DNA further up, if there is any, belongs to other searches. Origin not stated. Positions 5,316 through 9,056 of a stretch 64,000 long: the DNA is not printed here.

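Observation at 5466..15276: Intact four-gene SNF2-helicase/nuclease, DUF1156 methylase, unknown ORF and DUF499 ATPase operon: an Hma-like, mechanistically uncharacterised defence candidate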

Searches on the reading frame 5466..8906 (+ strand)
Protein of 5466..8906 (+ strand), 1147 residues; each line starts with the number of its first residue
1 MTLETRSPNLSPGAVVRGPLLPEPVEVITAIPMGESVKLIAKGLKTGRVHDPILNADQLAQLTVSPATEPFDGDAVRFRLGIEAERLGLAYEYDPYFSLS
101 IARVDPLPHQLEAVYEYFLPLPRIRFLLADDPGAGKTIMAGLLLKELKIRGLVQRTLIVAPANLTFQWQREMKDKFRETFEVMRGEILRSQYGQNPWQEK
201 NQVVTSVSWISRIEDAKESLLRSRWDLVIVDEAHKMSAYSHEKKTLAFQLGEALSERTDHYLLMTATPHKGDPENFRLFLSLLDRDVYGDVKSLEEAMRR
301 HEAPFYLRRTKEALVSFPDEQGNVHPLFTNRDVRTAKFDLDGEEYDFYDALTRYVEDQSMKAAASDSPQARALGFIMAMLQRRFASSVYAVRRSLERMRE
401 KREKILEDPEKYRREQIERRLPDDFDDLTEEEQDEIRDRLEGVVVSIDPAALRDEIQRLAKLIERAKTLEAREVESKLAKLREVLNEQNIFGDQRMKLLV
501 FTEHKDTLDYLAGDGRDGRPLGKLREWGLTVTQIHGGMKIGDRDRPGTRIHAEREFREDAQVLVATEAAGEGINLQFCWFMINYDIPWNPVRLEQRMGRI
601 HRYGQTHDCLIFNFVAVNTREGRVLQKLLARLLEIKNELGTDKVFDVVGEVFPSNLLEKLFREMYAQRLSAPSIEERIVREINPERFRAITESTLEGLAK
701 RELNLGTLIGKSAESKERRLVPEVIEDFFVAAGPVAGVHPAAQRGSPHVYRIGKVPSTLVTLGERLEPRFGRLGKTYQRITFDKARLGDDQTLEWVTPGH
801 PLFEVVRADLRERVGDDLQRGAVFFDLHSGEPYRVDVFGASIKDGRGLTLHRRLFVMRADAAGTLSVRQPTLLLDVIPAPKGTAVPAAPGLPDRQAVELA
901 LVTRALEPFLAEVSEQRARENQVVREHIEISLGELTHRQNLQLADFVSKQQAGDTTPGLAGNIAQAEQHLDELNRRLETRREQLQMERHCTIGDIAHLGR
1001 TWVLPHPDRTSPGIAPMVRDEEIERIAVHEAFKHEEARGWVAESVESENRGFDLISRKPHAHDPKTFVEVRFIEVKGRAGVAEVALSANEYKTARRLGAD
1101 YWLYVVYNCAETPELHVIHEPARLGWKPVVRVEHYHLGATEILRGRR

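Call 3: search_protein_families(library=pfam, proteins=[window:5466-8906:+], max_evalue=0.01)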
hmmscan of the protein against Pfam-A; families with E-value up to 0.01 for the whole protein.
window:5466-8906:+ (1147 aa): 9 families
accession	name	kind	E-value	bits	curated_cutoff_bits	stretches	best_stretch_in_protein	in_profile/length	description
PF00271.37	Helicase_C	-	1.9e-19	70.4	23.5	1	480-604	5-110/110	Helicase conserved C-terminal domain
PF13020.12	NOV_C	-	2.3e-19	69.7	22.1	1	1023-1118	1-91/91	Protein NO VEIN, C-terminal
PF00176.29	SNF2-rel_dom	-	9.2e-17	61.5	24.9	1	127-300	21-195/290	SNF2-related domain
PF04851.21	ResIII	-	7.5e-14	52.4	22.5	1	106-269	4-163/164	Type III restriction enzyme, res subunit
PF00270.35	DEAD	-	2.5e-07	31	26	1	127-271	18-162/167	DEAD/DEAH box helicase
PF09848.15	SLFN-g3_helicase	-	0.0022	17.8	24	1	131-243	9-98/354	Schlafen group 3, DNA/RNA helicase domain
PF07652.20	Flavi_DEAD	-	0.0029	18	21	1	129-269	10-137/148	Flavivirus DEAD domain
PF00004.35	AAA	-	0.003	18.4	21.2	0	127-183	2-53/131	ATPase family associated with various cellular activities (AAA)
PF22590.2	Cas3-like_C_2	-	0.0089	16.7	27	0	531-603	32-104/106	CRISPR-associated nuclease/helicase Cas3, C-terminal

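Call 4: search_protein_families(library=padloc, proteins=[window:5466-8906:+], max_evalue=0.01)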
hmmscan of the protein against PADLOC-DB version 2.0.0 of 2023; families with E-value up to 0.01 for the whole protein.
window:5466-8906:+ (1147 aa): 58 families (the best 25 are shown)
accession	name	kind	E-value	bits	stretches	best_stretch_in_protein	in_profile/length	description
PDLC00659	HmaA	-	3.2e-190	632.7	1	10-1108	7-1132/1176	SNF2 helicase / DEAD-box helicase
PDLC02620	DrmD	-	8.8e-131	435.8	1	14-857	6-828/1060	DrmD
PDLC02500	BrxHI|BrxHII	-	1.6e-109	365.8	1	101-680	86-647/933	BrxHI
PDLC02621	DrmD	-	3.6e-94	314.8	1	109-989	125-1007/1040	DrmD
PDLC02504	BrxHI|BrxHII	-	1.3e-86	289.4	1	76-986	80-951/971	BrxHII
PDLC02572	DrmA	-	3.2e-61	205.5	1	74-618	94-637/1043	DrmA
PDLC02634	DrmD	-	3.6e-61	205.1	1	97-666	83-647/900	DrmD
PDLC02619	DrmD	-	4e-60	201.9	2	92-513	19-431/872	DrmD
PDLC02632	DrmD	-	6.2e-50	168.4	1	74-612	99-634/662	DrmD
PDLC02623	DrmD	-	1.4e-47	160.1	2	331-651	401-670/1040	DrmD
PDLC02633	DrmD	-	9.6e-43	144.2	1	110-616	130-642/839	DrmD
PDLC02853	DpdE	-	7.8e-38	128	1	81-641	73-638/985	DpdE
PDLC02840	DpdE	-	1.4e-36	124.2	2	103-289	157-323/1091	DpdE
PDLC02193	PLD_Helicase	-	1.2e-32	111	2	437-635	637-830/905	-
PDLC02843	DpdE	-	6.5e-32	108.4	2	104-297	157-328/1091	DpdE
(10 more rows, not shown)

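Call 5: search_protein_families(library=ncbifam, proteins=[window:5466-8906:+], max_evalue=0.01)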
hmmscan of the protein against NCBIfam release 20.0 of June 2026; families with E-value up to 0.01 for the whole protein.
window:5466-8906:+ (1147 aa): 23 families
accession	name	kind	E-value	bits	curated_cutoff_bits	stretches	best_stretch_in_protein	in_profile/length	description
NF038317.1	DISARM_DrmD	equivalog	7.3e-106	355.6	610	1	108-989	110-991/1021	DISARM system SNF2-like helicase DrmD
NF038318.1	DISARM_DrmD_b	equivalog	4.3e-61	207.1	950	2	92-513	16-428/868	DISARM system SNF2-like helicase DrmD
NF003426.0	PRK04914.1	equivalog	3.1e-54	184.6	576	2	77-297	125-345/959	RNA polymerase-associated protein RapA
NF041062.1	DpdE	equivalog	6.7e-49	166.7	500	2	101-294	149-322/1048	protein DpdE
NF042964.1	phospholipD_antiphage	equivalog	2.2e-48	165.2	1100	2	368-641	590-828/895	phospholipase D-like domain-containing anti-phage protein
NF058637.1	helic_SCO1167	equivalog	7.4e-18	64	1200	2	523-639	798-905/932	SCO1167/SCO6262 family helicase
NF053675.1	pilus_reg_Snf2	equivalog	1.2e-13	50.1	1100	2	476-626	861-995/1029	pilus expression-regulating Snf2 family helicase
NF041790.1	anti-phage_ZorD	equivalog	2.6e-09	35.6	1500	2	562-612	983-1033/1035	type I Zorya anti-phage system protein ZorD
NF010337.0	PRK13766.1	equivalog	5.9e-09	34.6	610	1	458-605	332-470/781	Hef nuclease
TIGR01587.1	cas3_core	equivalog_domain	1.5e-08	34.2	102.45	1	531-606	251-322/358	CRISPR-associated helicase Cas3'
TIGR01389.1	recQ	equivalog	1.9e-08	33.2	640.2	1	523-612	243-327/591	DNA helicase RecQ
NF008279.0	PRK11057.1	equivalog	1.4e-07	30.4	1015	1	521-613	253-340/608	ATP-dependent DNA helicase RecQ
TIGR00614.1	recQ_fam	subfamily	4.2e-07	29.1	219.8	1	523-621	245-338/470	RecQ family ATP-dependent DNA helicase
NF053631.1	RNA_helic_CshA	equivalog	3.3e-06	26.3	646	1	525-612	258-340/434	degradosome RNA helicase CshA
NF008394.0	PRK11192.1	equivalog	6.7e-06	25.2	507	1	470-606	227-344/441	ATP-dependent RNA helicase SrmB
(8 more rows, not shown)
